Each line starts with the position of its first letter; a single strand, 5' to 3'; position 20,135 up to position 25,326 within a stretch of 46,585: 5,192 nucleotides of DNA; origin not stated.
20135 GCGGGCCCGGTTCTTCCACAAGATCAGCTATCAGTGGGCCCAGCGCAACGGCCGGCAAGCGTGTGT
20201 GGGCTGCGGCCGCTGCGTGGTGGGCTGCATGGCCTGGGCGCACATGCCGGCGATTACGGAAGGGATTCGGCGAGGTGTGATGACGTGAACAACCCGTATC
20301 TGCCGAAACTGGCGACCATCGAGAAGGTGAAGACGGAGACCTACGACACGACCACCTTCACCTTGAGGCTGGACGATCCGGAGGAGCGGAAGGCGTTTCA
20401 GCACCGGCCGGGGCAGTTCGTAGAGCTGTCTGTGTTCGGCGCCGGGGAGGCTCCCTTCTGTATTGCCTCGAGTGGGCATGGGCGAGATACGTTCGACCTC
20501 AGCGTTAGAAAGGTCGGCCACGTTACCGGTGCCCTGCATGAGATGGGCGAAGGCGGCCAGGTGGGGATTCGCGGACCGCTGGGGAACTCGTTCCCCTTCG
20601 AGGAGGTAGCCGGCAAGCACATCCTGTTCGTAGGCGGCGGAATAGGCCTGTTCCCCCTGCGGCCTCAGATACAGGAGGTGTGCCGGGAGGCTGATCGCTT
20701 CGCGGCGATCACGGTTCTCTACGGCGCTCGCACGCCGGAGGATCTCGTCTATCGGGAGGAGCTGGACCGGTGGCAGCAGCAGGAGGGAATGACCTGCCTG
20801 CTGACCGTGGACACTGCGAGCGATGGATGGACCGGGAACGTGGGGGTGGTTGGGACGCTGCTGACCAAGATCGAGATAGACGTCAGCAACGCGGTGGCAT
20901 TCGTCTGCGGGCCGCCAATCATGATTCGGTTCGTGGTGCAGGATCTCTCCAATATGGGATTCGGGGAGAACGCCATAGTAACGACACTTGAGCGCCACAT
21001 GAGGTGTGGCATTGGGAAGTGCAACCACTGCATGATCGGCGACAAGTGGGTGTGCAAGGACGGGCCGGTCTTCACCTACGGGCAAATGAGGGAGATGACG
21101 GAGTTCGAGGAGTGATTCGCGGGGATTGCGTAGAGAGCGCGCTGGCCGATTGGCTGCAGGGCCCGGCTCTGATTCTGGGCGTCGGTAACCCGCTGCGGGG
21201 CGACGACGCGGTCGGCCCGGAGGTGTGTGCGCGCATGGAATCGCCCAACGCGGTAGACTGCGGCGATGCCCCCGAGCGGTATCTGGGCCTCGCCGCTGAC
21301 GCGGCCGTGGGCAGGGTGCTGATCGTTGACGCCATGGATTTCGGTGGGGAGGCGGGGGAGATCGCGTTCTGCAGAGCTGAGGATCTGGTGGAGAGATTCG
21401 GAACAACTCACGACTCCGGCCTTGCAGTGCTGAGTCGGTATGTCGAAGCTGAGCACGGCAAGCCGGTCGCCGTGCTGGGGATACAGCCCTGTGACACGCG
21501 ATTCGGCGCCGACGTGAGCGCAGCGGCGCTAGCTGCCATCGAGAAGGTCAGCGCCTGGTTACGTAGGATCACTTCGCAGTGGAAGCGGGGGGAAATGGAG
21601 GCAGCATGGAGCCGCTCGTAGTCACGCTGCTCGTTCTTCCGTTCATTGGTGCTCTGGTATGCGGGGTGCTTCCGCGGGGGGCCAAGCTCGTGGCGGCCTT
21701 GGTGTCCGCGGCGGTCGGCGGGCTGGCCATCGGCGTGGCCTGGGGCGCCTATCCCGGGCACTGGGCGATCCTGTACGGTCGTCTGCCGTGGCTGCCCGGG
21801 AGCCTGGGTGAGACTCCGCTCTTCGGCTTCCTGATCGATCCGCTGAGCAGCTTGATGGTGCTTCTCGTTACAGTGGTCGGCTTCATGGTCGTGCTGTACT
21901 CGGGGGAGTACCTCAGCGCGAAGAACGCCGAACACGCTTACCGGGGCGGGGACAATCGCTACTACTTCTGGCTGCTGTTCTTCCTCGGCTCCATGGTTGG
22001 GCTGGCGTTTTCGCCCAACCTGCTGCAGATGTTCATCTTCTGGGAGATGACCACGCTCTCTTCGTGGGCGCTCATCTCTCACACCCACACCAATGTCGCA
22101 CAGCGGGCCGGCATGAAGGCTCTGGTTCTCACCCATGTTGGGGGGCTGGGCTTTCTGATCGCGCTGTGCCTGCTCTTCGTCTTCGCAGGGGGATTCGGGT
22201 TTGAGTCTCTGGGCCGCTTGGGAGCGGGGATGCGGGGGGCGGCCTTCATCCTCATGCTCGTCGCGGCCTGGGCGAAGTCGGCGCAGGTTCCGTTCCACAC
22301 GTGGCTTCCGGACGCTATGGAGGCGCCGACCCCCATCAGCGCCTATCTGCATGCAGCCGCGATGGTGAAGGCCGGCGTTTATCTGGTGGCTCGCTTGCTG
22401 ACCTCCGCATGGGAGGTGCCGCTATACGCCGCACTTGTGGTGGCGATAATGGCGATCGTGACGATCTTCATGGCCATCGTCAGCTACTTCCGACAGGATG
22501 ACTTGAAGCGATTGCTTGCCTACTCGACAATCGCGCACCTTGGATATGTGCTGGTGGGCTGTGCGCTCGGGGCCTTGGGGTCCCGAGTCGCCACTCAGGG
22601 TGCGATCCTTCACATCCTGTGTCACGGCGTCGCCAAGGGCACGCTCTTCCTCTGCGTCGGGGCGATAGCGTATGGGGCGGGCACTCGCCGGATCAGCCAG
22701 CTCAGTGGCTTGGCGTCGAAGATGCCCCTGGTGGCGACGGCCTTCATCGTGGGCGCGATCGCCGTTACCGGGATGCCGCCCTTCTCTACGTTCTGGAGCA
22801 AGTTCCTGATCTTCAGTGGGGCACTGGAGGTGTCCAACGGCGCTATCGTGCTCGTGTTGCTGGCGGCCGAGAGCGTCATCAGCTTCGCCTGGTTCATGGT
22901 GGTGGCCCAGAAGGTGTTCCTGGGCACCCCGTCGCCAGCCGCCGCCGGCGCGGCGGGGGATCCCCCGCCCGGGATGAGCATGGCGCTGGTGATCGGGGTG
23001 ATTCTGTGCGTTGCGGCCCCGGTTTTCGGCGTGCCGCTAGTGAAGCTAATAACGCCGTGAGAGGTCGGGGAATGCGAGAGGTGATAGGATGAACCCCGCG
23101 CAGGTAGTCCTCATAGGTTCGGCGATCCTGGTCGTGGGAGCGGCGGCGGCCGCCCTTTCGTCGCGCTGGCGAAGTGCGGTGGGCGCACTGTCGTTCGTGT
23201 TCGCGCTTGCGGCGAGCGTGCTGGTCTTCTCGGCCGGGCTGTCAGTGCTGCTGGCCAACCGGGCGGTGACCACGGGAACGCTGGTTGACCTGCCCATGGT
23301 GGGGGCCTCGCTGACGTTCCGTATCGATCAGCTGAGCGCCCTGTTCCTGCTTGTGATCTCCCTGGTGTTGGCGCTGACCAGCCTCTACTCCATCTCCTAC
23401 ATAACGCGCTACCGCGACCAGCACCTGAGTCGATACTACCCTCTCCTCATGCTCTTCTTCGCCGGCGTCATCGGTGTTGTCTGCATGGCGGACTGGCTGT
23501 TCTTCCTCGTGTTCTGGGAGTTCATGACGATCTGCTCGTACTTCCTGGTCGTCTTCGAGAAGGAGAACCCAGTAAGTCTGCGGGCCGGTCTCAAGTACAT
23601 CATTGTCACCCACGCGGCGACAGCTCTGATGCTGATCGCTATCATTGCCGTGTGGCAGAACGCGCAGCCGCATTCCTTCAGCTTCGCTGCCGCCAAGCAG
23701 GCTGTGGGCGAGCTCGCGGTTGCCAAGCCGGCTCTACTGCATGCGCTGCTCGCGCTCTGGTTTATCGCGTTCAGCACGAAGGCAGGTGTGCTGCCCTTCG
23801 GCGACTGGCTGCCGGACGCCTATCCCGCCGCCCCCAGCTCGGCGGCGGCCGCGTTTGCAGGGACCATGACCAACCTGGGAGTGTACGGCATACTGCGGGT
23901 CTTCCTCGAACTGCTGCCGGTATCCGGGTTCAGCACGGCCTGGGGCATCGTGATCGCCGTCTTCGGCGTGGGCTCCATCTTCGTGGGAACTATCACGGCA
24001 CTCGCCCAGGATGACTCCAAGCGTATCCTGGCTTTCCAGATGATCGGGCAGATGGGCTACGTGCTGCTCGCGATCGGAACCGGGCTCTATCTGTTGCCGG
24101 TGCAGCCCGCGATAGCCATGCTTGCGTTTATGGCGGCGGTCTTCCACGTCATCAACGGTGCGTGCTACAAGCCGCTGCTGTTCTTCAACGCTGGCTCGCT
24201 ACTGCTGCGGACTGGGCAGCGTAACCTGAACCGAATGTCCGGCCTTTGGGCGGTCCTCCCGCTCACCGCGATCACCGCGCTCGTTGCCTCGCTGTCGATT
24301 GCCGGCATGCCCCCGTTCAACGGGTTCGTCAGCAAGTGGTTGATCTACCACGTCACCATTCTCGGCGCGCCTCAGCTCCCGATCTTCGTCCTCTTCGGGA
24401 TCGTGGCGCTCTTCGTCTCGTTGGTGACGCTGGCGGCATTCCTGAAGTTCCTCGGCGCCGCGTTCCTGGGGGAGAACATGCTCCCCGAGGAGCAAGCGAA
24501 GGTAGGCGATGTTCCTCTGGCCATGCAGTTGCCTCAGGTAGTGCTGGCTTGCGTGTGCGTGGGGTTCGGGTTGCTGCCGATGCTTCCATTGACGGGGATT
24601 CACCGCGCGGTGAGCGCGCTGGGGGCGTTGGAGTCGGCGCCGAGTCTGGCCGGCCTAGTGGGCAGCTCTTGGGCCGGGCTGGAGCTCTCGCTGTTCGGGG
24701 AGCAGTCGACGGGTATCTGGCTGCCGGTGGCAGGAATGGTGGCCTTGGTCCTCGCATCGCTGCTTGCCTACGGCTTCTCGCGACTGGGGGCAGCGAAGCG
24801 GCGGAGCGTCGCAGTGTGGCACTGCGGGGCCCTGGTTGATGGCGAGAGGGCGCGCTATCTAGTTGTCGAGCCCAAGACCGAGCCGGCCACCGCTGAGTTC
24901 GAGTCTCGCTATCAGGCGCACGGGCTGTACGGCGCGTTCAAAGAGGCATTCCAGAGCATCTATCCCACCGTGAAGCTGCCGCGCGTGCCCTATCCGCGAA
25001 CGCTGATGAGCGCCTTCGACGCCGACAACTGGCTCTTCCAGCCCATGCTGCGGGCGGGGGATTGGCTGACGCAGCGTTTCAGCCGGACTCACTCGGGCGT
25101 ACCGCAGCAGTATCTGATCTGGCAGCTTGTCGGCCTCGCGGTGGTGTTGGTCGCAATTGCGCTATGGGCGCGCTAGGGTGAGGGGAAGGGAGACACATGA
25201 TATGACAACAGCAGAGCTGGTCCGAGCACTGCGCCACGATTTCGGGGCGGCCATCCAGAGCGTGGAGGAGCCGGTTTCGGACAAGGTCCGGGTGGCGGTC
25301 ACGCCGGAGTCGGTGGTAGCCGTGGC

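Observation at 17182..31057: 12-gene operon joining a Hyf-type membrane [NiFe]-hydrogenase to an FdhA-like subunit and a sulfhydrogenase/AsrAB-like NAD(P)-binding module, with no HycB/HyfA ferredoxin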

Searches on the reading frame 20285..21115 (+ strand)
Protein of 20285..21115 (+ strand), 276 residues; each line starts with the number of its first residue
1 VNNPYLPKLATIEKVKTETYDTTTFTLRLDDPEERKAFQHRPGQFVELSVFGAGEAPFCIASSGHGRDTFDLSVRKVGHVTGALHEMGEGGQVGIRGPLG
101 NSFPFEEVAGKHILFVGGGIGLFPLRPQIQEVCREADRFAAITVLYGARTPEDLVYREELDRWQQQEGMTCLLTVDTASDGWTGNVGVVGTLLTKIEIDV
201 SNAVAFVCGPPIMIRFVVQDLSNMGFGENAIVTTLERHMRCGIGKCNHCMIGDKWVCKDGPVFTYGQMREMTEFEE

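Call 21: search_protein_families(library=ncbifam, proteins=[window:20285-21115:+], max_evalue=0.00001)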
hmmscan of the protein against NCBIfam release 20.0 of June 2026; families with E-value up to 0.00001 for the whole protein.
window:20285-21115:+ (276 aa): 23 families
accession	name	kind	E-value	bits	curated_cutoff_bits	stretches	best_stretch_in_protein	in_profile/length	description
NF006220.0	PRK08345.1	subfamily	5.6e-71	239.2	395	1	2-265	5-284/294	cytochrome-c3 hydrogenase subunit gamma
TIGR02911.1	sulfite_red_B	equivalog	5.7e-62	209.2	288.6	1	4-271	2-259/261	anaerobic sulfite reductase subunit AsrB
NF040830.1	sulfhyd_ShyC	equivalog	1.7e-60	204.7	600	1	3-266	2-279/288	NAD(P)-dependent hydrogenase/sulfhydrogenase 2 subunit gamma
NF040835.1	sulfhyd_HydG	equivalog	2.3e-54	184.6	650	1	2-267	12-283/292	NADPH-dependent hydrogenase/sulfhydrogenase 1 subunit gamma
NF000796.0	PRK00054.1-1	equivalog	9.3e-49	165.9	224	1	7-274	3-240/254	dihydroorotate dehydrogenase electron transfer subunit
NF000799.0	PRK00054.1-4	equivalog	2.7e-26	92.2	314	1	40-267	33-255/258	dihydroorotate dehydrogenase electron transfer subunit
NF009414.0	PRK12778.1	equivalog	2.9e-24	85.4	1103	1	16-265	6-245/752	bifunctional dihydroorotate dehydrogenase B NAD binding subunit/NADPH-dependent glutamate synthase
NF004862.0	PRK06222.1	subfamily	1.4e-23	83.8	220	1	36-264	24-244/281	sulfide/dihydroorotate dehydrogenase-like FAD/NAD-binding protein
NF000798.0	PRK00054.1-3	equivalog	2.8e-23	82.8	219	1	36-264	27-238/244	dihydroorotate dehydrogenase electron transfer subunit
NF000797.0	PRK00054.1-2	equivalog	4e-22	78.8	270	1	40-268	42-265/267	dihydroorotate dehydrogenase electron transfer subunit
NF045803.1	MethMoxFADbindMmoC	equivalog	2.1e-20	72.8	500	1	11-231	110-335/343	aromatic/alkene monooxygenase hydroxylase FAD-binding subunit MmoC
NF058606.1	GlBtMonoRdsGbcB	equivalog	8.6e-20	70.9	500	1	13-227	19-238/362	glycine betaine monooxygenase reductase subunit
NF040810.1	BenC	equivalog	4.3e-19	68.9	430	1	10-226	107-320/333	benzoate 1,2-dioxygenase electron transfer component BenC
NF009415.0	PRK12779.1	equivalog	8.8e-16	57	1519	1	39-252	676-894/944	putative bifunctional glutamate synthase subunit beta/2-polyprenylphenol hydroxylase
NF008822.0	PRK11872.1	equivalog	7.8e-15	54.7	402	1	18-224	115-323/341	anthranilate 1,2-dioxygenase electron transfer component AntC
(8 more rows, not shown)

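Call 46: search_solved_structures(query=window:20285-21115:+, max_evalue=1e-10, show_alignments=1)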
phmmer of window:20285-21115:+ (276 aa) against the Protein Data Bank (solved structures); distinct sequences matched with E-value up to 1e-10: 17.
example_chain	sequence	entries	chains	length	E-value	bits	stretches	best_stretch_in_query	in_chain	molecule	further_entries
9nez_C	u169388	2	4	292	1.6e-51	178.6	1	2-266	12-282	Sulfhydrogenase 1 subunit gamma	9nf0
5ksw_B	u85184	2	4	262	4.5e-21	78.6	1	40-266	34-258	Dihydroorotate dehydrogenase B (NAD(+)), electron transfer subunit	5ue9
1ep1_B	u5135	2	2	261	7.7e-21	77.8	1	41-267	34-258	DIHYDROOROTATE DEHYDROGENASE B (PYRK SUBUNIT)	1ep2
1ep3_B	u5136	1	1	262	7.8e-21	77.8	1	41-267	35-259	DIHYDROOROTATE DEHYDROGENASE B (PYRK SUBUNIT)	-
4ylf_A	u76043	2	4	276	1.2e-17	67.4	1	30-264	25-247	Dihydroorotate dehydrogenase B (NAD(+)), electron transfer subunit homolog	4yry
7qty_A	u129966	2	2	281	2e-13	53.5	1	84-230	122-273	Na(+)-translocating NADH-quinone reductase subunit F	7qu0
7qu3_A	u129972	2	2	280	3.7e-13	52.6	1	80-228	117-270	Na(+)-translocating NADH-quinone reductase subunit F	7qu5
8ad3_A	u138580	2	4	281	4.9e-13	52.2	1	80-231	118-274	Na(+)-translocating NADH-quinone reductase subunit F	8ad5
4u9u_A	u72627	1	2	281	4.9e-13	52.2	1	80-231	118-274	Na(+)-translocating NADH-quinone reductase subunit F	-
8ad4_A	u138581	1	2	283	5e-13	52.2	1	81-231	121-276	Na(+)-translocating NADH-quinone reductase subunit F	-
4uaj_A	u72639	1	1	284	5e-13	52.2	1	81-231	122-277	Na(+)-translocating NADH-quinone reductase subunit F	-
7xk3_F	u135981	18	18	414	5.9e-13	52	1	81-231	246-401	Na(+)-translocating NADH-quinone reductase subunit F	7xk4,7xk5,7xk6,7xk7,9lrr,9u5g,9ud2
8a1t_F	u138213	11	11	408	7e-13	51.7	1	81-231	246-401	Na(+)-translocating NADH-quinone reductase subunit F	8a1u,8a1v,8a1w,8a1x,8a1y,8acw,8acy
7rom_A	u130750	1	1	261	1.4e-12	50.8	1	63-235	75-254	NADH-cytochrome b5 reductase 1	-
2eix_A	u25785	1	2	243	1.6e-12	50.5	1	17-226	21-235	NADH-cytochrome b5 reductase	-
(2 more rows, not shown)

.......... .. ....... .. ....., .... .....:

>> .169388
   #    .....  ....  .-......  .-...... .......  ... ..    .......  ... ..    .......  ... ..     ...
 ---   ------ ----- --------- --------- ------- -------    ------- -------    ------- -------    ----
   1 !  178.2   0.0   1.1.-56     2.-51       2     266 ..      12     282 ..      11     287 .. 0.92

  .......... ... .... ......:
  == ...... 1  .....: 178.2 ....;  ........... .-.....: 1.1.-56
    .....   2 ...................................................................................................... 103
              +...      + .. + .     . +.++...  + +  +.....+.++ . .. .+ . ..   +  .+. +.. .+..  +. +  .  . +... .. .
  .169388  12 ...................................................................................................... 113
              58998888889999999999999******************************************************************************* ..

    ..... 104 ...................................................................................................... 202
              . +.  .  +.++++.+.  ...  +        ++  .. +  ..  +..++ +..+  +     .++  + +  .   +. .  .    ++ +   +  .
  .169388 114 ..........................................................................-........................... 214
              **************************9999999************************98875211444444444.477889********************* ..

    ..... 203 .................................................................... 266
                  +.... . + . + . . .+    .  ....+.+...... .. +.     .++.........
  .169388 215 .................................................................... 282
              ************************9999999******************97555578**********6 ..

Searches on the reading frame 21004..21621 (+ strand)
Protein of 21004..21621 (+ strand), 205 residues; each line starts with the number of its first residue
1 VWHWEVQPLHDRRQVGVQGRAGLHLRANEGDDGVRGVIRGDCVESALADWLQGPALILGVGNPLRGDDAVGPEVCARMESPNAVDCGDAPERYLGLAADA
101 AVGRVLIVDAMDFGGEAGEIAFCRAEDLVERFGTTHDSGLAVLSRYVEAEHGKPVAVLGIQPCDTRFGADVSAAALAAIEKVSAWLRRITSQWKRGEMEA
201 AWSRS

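Call 4: search_protein_families(library=pfam, proteins=[window:21004-21621:+], max_evalue=0.001)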
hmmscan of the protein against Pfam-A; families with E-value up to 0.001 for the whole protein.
window:21004-21621:+ (205 aa): 1 family
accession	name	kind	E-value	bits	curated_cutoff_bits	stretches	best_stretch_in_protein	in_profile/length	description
PF01750.23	HycI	-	1.2e-09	38.5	23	1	83-182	19-123/130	Hydrogenase maturation protease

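Call 21: search_protein_families(library=ncbifam, proteins=[window:21112-21621:+], max_evalue=0.00001)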
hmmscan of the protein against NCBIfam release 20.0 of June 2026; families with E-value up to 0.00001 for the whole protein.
window:21112-21621:+ (169 aa): 4 families
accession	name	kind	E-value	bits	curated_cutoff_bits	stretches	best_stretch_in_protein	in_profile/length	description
TIGR00072.1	hydrog_prot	superfamily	3e-26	92.1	47.45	1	20-152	1-143/145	hydrogenase maturation protease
TIGR00142.1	hycI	equivalog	3.7e-19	68.9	119.1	1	20-154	2-142/146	hydrogenase maturation peptidase HycI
TIGR00130.1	frhD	equivalog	3.9e-09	36.7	134.95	1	19-126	5-120/153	coenzyme F420-reducing hydrogenase, FrhD protein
TIGR00140.1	hupD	subfamily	4.8e-07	29.8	151.8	1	20-146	2-139/151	HyaD/HybD family hydrogenase maturation endopeptidase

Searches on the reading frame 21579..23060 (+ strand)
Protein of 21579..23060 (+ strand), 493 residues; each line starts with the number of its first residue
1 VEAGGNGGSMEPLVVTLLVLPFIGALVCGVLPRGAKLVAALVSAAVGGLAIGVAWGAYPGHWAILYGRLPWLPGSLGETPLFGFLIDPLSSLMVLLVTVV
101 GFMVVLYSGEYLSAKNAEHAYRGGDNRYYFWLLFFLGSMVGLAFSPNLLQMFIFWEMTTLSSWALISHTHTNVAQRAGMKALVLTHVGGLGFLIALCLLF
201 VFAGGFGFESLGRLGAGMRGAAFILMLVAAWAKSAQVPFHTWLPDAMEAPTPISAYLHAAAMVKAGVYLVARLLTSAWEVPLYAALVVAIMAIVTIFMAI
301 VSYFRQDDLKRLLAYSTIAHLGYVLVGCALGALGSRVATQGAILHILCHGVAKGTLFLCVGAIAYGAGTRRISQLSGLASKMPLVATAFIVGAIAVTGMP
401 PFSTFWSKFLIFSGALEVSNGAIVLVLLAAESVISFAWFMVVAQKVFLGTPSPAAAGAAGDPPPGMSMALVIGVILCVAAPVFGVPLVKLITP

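Call 4: search_protein_families(library=pfam, proteins=[window:21579-23060:+], max_evalue=0.001)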
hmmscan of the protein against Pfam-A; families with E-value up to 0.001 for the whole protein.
window:21579-23060:+ (493 aa): 2 families
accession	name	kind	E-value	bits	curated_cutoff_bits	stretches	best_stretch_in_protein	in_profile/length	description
PF00361.26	Proton_antipo_M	-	4e-69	233.5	21.5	1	145-430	1-289/294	NADH:quinone oxidoreductase/Mrp antiporter, TM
PF00662.26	Proton_antipo_N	-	1.7e-10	41.1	24.5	1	82-114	11-43/51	NADH-Ubiquinone oxidoreductase (complex I), chain 5 N-terminus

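Call 21: search_protein_families(library=ncbifam, proteins=[window:21606-23060:+], max_evalue=0.00001)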
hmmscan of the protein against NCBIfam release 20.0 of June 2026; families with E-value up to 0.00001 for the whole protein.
window:21606-23060:+ (484 aa): 73 families (the best 25 are shown)
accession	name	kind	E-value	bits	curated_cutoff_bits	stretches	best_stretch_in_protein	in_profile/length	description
NF005097.0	PRK06525.1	equivalog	5.3e-153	510.2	430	1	4-479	4-479/480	hydrogenase 4 subunit D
NF009287.0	PRK12647.1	equivalog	1.5e-92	311.4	937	1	5-474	3-466/773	putative monovalent cation/H+ antiporter subunit A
NF009288.0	PRK12648.1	equivalog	1.4e-91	308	1104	1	5-475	3-471/954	monovalent cation/H+ antiporter subunit A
NF005141.0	PRK06590.1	equivalog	7.6e-86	289.4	556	1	4-474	4-467/615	NADH-quinone oxidoreductase subunit L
NF009285.0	PRK12645.1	equivalog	8.3e-84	282.3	1028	1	58-474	60-492/804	Na+/H+ antiporter subunit A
TIGR00940.1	2a6301s01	subfamily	6.7e-81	272.7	920.45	1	54-475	53-489/793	monovalent cation:proton antiporter subunit A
TIGR01974.1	NDH_I_L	subfamily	1.8e-79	268.3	407.5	1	4-476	2-480/630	NADH-quinone oxidoreductase subunit L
NF009284.0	PRK12644.1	equivalog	2.1e-76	257.8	962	1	5-475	5-468/975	Na+/H+ antiporter subunit A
NF005140.0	PRK06589.1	equivalog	2.5e-70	237.7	470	1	74-475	78-474/489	putative monovalent cation/H+ antiporter subunit D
NF009290.0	PRK12650.1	equivalog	2.7e-69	234.1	980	1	16-438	18-434/966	DUF4040 family protein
NF009289.0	PRK12649.1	equivalog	1.8e-68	231.7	1117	1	6-444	8-453/789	putative monovalent cation/H+ antiporter subunit A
NF005626.0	PRK07376.1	equivalog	2.3e-68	231.1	963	1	73-430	85-447/675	NAD(P)H-quinone oxidoreductase subunit 5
NF006236.0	PRK08375.1-1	equivalog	3.2e-66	224.3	663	1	74-480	75-486/493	putative monovalent cation/H+ antiporter subunit D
NF009286.0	PRK12646.1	equivalog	1.9e-65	221.8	1063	1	73-462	72-480/800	DUF4040 family protein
NF006240.0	PRK08376.1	subfamily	1.9e-63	215.2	662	1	62-476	72-493/521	putative monovalent cation/H+ antiporter subunit D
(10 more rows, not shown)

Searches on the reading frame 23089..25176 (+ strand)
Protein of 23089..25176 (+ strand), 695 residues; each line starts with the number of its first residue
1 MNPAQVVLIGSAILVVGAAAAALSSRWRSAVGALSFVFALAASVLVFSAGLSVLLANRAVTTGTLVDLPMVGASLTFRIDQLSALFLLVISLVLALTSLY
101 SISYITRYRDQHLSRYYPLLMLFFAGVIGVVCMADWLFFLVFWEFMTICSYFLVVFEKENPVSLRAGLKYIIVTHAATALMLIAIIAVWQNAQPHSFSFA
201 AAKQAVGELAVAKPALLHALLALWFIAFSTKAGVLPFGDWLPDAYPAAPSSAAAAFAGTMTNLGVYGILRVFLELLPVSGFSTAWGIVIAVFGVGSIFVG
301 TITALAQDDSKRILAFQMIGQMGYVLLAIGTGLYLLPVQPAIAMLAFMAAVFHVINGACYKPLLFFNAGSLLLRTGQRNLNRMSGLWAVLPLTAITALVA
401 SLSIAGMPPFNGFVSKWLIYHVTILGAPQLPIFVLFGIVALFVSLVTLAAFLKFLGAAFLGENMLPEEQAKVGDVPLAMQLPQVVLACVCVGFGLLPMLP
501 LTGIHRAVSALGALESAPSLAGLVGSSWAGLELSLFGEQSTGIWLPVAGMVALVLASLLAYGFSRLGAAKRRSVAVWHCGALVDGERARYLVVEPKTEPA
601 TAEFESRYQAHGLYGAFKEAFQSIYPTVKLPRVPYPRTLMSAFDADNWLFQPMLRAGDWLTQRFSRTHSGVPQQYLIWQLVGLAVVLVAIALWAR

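Call 4: search_protein_families(library=pfam, proteins=[window:23089-25176:+], max_evalue=0.001)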
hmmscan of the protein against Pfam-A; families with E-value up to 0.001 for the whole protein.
window:23089-25176:+ (695 aa): 2 families
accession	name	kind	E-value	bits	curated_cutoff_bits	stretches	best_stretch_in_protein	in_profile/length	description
PF00361.26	Proton_antipo_M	-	8.7e-49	166.7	21.5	1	135-428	3-280/294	NADH:quinone oxidoreductase/Mrp antiporter, TM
PF00662.26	Proton_antipo_N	-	1.3e-07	31.9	24.5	1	73-117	9-51/51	NADH-Ubiquinone oxidoreductase (complex I), chain 5 N-terminus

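Call 21: search_protein_families(library=ncbifam, proteins=[window:23089-25176:+], max_evalue=0.00001)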
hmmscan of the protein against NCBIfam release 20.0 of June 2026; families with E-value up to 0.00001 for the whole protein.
window:23089-25176:+ (695 aa): 75 families (the best 25 are shown)
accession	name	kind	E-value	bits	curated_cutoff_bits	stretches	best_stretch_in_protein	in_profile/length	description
NF005086.0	PRK06521.1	equivalog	5.3e-116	388.7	667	1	3-691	4-668/669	hydrogenase 4 subunit B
NF006240.0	PRK08376.1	subfamily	2.4e-89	300.6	662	1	15-499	23-494/521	putative monovalent cation/H+ antiporter subunit D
NF006418.0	PRK08667.1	equivalog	1.1e-80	272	794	1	5-497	4-486/644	hydrogenase membrane subunit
NF006419.0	PRK08668.1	equivalog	4.8e-72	243.6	617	1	43-512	30-482/613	NADH dehydrogenase subunit M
TIGR00940.1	2a6301s01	subfamily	3.3e-67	227.4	920.45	1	35-512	29-505/793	monovalent cation:proton antiporter subunit A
NF009285.0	PRK12645.1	equivalog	1.3e-66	225.5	1028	1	35-536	32-533/804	Na+/H+ antiporter subunit A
NF009310.0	PRK12668.1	equivalog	7.3e-62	210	564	1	40-498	26-435/584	Na(+)/H(+) antiporter subunit D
NF009287.0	PRK12647.1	equivalog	1.6e-61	208.9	937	1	14-512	11-483/773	putative monovalent cation/H+ antiporter subunit A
NF005097.0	PRK06525.1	equivalog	2.2e-61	208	430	1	13-489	11-467/480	hydrogenase 4 subunit D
NF009288.0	PRK12648.1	equivalog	1.7e-58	198.5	1104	1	14-508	11-483/954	monovalent cation/H+ antiporter subunit A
TIGR01972.1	NDH_I_M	subfamily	2.3e-57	194.8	263.8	1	15-511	16-482/486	NADH-quinone oxidoreductase subunit M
NF009306.0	PRK12663.1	equivalog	4.6e-57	193.9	542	1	14-507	12-477/498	Na+/H+ antiporter subunit D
NF005818.0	PRK07691.1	equivalog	3.9e-56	191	586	1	54-496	47-468/496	Na+/H+ antiporter subunit D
TIGR01974.1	NDH_I_L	subfamily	3e-55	188.3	407.5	1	8-498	11-480/630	NADH-quinone oxidoreductase subunit L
NF009289.0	PRK12649.1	equivalog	6.3e-55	186.9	1117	1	21-509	22-497/789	putative monovalent cation/H+ antiporter subunit A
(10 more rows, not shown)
